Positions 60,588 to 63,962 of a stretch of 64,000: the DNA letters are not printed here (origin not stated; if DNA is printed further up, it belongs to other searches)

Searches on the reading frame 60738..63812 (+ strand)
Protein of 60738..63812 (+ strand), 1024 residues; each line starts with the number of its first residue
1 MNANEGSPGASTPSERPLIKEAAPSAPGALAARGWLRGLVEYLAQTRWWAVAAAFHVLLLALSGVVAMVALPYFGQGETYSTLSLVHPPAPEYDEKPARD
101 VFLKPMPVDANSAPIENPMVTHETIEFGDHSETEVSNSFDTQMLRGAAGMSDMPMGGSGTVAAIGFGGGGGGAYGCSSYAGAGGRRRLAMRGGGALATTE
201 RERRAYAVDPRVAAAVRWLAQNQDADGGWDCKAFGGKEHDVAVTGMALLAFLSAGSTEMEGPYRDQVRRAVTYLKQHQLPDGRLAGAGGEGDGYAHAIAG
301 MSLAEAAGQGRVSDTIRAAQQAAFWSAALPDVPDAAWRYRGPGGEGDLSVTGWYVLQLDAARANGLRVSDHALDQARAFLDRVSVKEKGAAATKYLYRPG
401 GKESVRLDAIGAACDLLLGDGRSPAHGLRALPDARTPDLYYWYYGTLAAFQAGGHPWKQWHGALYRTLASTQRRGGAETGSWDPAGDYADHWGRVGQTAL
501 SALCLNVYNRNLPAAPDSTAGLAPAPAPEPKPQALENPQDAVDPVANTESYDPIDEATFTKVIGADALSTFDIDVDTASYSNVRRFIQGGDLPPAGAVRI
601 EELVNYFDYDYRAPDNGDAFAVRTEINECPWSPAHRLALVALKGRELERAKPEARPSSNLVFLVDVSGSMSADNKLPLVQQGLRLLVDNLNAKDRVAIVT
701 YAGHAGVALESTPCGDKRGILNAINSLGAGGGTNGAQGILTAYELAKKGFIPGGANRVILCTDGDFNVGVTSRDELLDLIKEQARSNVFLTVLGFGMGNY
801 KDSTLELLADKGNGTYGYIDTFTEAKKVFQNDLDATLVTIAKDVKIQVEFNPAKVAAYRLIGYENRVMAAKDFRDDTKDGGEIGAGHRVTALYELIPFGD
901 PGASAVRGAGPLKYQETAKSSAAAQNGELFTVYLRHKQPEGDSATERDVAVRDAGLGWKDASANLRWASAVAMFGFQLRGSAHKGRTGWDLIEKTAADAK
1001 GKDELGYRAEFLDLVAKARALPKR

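Call 3: search_protein_families(library=pfam, proteins=[window:60738-63812:+], max_evalue=0.01)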
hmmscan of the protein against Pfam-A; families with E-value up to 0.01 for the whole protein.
window:60738-63812:+ (1024 aa): 7 families
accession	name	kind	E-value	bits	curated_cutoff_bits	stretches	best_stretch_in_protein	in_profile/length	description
PF12034.13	YfbK_C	-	1.2e-63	215.1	25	1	835-1020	1-183/184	Uncharacterized protein YfbK, C-terminal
PF12450.13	vWF_A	-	6.4e-34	116.3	25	1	546-637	2-92/94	von Willebrand factor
PF00092.34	VWA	-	3.9e-17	63.4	23.8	1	659-830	1-173/174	von Willebrand factor type A domain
PF13519.12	VWA_2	-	9e-17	62.1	27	1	660-764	1-106/107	von Willebrand factor type A domain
PF13768.12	VWA_3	-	1.3e-11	45.2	27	1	659-816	2-153/155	von Willebrand factor type A domain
PF13243.12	SQHop_cyclase_C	-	1.2e-06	28.2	26.1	1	208-294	205-294/319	Squalene-hopene cyclase C-terminal domain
PF05762.20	VWA_CoxE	-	0.0037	17.2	26.4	0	646-672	45-71/222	VWA domain containing CoxE-like protein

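Call 4: search_protein_families(library=ncbifam, proteins=[window:60738-63812:+], max_evalue=0.01)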
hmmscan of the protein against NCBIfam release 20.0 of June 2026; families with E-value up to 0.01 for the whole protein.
window:60738-63812:+ (1024 aa): 7 families
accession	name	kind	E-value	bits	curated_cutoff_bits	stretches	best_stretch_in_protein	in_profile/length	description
TIGR02442.1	Cob-chelat-sub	hypoth_equivalog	3.5e-13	48.9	779.45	1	616-792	431-612/641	putative cobaltochelatase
TIGR03788.1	marine_srt_targ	equivalog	6.2e-11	41.4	551.65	1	656-849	270-458/629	marine proteobacterial sortase target protein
TIGR01507.1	hopene_cyclase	equivalog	7.1e-09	34.6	431.1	1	192-285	504-601/640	squalene--hopene cyclase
TIGR01787.1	squalene_cyclas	subfamily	7.3e-09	34.8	322.7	1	194-291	495-594/622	squalene/oxidosqualene cyclases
NF009943.0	PRK13406.1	equivalog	9e-08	31.1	571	1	653-770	397-513/585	magnesium chelatase subunit D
TIGR02031.1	BchD-ChlD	equivalog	2.9e-07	29.6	499.55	1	657-772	423-538/608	magnesium chelatase ATPase subunit D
TIGR00868.1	hCaCC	subfamily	0.0085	13.9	900.85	0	662-770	309-420/863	calcium-activated chloride channel protein 1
